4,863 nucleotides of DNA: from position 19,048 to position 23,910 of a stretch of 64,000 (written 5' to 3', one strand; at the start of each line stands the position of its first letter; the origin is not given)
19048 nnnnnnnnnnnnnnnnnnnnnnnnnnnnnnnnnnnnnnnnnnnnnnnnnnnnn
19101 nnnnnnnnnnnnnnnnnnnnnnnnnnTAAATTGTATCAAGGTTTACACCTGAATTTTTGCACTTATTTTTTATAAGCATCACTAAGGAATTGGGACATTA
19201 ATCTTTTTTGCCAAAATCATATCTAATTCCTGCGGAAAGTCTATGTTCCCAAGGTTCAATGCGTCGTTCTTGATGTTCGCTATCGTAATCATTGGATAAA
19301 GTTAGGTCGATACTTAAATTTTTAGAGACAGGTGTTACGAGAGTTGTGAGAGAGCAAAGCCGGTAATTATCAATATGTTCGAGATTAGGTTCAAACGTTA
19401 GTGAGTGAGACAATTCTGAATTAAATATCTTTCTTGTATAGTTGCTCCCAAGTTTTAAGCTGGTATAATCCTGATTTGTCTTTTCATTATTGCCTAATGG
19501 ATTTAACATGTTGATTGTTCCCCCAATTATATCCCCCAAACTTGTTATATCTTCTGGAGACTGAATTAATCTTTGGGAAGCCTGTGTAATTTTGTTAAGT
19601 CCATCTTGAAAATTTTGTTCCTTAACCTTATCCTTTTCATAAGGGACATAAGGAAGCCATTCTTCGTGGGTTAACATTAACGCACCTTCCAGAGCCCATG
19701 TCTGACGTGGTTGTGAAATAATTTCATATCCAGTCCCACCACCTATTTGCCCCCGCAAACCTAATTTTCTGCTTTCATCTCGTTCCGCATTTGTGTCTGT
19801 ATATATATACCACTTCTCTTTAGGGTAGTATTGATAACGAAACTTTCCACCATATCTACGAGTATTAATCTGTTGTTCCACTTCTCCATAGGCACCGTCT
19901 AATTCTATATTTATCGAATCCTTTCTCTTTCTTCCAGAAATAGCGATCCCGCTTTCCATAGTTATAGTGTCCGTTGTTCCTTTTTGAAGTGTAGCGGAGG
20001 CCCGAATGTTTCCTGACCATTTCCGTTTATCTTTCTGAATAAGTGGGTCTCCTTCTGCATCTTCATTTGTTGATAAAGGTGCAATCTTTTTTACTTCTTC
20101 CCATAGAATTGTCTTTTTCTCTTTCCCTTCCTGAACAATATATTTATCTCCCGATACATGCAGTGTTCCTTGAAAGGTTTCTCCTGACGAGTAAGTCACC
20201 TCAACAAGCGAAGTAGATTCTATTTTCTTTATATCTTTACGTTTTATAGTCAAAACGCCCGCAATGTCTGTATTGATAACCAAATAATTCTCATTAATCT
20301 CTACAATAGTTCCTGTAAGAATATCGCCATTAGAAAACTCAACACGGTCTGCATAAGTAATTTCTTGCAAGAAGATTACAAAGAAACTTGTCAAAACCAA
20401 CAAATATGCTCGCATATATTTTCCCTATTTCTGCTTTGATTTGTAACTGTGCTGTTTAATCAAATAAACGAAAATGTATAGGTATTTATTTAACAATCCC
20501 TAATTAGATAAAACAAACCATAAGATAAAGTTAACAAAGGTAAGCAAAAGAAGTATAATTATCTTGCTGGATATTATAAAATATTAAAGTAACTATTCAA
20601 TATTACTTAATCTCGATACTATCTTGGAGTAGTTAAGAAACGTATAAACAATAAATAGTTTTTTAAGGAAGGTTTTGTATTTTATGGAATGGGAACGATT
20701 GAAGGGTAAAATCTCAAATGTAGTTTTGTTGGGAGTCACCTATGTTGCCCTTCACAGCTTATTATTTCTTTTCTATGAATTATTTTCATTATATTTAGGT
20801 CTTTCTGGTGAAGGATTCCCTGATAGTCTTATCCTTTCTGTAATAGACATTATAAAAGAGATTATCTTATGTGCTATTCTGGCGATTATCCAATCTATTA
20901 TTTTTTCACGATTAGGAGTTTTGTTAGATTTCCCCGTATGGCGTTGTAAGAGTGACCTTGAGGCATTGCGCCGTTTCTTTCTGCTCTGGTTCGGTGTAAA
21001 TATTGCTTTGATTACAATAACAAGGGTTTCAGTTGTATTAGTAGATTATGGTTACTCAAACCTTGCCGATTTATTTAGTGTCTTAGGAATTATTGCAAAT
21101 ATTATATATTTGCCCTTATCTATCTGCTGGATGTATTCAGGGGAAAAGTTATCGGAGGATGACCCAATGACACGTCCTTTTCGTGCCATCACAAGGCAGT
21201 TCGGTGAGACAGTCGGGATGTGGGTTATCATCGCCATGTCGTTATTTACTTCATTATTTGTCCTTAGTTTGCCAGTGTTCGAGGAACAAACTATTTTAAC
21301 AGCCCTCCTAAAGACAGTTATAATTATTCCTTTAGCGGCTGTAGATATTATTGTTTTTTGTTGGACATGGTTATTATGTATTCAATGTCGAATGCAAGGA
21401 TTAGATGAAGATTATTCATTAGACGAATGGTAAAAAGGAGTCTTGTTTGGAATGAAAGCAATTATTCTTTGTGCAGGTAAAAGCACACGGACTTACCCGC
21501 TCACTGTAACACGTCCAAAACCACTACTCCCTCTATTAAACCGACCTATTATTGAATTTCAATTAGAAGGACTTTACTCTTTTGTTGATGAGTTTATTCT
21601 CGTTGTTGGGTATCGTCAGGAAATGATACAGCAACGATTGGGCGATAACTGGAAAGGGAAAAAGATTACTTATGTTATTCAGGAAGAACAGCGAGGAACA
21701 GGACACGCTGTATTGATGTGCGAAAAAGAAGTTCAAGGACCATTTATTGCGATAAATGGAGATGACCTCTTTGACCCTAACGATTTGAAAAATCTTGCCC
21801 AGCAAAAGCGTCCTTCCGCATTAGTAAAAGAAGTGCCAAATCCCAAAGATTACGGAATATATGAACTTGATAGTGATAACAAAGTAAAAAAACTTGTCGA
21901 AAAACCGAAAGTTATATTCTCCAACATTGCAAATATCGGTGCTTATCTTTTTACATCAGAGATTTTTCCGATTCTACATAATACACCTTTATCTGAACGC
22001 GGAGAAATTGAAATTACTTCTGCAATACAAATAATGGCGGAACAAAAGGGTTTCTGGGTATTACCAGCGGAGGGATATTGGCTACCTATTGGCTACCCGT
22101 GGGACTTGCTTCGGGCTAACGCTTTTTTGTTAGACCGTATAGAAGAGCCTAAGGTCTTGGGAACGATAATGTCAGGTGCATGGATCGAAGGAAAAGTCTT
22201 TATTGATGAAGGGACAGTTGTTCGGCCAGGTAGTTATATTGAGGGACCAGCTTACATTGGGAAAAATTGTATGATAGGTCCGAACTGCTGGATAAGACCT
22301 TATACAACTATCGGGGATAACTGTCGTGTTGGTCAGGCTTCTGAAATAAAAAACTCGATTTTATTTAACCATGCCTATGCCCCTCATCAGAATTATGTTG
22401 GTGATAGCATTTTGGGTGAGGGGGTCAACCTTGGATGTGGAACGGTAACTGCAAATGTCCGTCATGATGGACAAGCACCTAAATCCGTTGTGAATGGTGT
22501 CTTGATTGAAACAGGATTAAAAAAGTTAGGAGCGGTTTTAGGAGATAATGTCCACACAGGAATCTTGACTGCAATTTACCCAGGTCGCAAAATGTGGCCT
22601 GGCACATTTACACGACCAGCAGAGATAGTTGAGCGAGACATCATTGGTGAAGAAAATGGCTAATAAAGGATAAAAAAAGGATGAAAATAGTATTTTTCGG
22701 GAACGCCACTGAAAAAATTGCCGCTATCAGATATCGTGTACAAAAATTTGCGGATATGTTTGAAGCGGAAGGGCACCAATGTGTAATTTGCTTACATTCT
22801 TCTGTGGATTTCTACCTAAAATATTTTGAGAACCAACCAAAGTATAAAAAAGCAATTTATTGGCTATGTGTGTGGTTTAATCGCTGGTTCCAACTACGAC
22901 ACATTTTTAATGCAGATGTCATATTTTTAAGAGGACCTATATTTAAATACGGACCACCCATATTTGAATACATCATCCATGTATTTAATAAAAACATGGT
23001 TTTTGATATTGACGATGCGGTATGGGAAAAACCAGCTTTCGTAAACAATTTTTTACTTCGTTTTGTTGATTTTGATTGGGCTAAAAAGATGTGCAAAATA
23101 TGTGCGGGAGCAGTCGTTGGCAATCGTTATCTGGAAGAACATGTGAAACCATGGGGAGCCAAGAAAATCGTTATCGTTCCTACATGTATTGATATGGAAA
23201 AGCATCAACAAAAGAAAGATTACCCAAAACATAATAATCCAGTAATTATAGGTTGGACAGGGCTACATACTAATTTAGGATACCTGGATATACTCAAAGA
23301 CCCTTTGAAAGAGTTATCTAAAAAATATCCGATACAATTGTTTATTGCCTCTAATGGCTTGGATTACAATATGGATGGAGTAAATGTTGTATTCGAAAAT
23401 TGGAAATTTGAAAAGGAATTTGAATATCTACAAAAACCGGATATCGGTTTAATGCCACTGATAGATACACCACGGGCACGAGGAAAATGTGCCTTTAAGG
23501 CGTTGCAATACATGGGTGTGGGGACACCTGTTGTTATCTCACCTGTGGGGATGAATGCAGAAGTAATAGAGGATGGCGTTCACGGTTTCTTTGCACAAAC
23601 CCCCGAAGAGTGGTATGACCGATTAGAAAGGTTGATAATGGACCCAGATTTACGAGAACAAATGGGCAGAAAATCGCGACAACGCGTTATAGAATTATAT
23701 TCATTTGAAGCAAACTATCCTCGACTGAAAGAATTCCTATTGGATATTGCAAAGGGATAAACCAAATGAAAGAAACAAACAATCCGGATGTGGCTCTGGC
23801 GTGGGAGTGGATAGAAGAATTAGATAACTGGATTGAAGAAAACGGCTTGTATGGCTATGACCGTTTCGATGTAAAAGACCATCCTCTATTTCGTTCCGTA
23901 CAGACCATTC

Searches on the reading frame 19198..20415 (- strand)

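Call 46: search_protein_families(library=pfam, proteins=[window:19198-20415:-], max_evalue=0.001)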
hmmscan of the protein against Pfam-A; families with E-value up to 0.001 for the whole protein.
window:19198-20415:- (405 aa): 1 family
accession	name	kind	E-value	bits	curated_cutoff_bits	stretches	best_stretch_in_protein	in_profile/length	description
PF04338.18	DUF481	-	3.8e-25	89.6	21.1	1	137-401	1-210/210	Protein of unknown function, DUF481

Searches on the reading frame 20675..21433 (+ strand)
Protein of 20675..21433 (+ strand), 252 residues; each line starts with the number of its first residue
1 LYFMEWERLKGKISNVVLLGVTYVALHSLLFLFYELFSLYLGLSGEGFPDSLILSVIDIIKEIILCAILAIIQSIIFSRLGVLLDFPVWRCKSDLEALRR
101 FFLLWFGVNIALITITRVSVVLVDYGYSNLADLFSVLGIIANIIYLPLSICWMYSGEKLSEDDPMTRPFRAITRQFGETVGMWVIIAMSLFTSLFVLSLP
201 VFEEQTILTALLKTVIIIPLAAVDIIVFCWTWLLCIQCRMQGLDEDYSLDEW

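Call 46: search_protein_families(library=pfam, proteins=[window:20675-21433:+], max_evalue=0.001)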
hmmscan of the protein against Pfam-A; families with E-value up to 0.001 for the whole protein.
window:20675-21433:+ (252 aa): 0 families

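Call 79: search_protein_families(library=ncbifam, proteins=[window:20675-21433:+], max_evalue=0.1)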
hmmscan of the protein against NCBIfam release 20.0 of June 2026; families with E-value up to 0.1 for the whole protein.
window:20675-21433:+ (252 aa): 1 family
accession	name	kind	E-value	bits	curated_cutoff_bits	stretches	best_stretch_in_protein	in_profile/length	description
NF003192.0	PRK04164.1-3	equivalog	0.075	13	341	0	106-148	12-54/174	hypothetical protein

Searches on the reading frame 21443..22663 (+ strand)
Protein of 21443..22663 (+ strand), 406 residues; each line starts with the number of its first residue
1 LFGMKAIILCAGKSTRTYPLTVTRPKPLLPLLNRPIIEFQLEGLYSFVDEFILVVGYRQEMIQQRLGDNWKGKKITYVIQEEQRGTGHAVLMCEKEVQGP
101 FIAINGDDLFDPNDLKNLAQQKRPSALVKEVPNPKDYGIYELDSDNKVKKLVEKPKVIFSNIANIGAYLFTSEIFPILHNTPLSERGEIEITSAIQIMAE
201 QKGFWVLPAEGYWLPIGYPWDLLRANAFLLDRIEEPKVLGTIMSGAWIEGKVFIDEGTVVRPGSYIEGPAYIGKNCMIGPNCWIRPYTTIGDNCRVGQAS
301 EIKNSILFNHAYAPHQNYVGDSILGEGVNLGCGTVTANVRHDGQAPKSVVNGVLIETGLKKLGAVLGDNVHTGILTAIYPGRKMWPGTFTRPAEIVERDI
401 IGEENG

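Call 46: search_protein_families(library=pfam, proteins=[window:21443-22663:+], max_evalue=0.001)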
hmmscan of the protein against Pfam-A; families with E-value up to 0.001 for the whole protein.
window:21443-22663:+ (406 aa): 5 families
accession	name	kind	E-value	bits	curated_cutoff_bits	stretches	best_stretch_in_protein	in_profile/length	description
PF00483.29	NTP_transferase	-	5.8e-36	124.7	21.2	1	5-231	1-244/245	Nucleotidyl transferase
PF00132.30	Hexapep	-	2.3e-14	52.8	27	2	270-303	2-35/36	Bacterial transferase hexapeptide (six repeats)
PF25084.1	LbH_EIF2B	-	9.8e-13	48.5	54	1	253-334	5-85/105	EIF2B subunit epsilon LbH domain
PF12804.13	NTP_transf_3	-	3.9e-08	34.1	27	1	6-121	1-110/160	MobA-like NTP transferase domain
PF14602.12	Hexapep_2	-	8e-05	22.7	27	1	269-297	1-27/34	Hexapeptide repeat of succinyl-transferase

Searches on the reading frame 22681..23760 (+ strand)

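Call 46: search_protein_families(library=pfam, proteins=[window:22681-23760:+], max_evalue=0.001)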
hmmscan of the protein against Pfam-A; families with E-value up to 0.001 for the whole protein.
window:22681-23760:+ (359 aa): 3 families
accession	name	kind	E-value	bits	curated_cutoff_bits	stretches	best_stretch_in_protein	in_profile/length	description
PF13692.12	Glyco_trans_1_4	-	3.2e-12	47.4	27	1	191-321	5-142/142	Glycosyl transferases group 1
PF00534.26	Glycos_transf_1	-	3e-10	40.3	26.4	1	268-335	103-172/172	Glycosyl transferases group 1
PF13524.12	Glyco_trans_1_2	-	4.9e-09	36.7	25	1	248-344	42-137/144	Glycosyl transferase-like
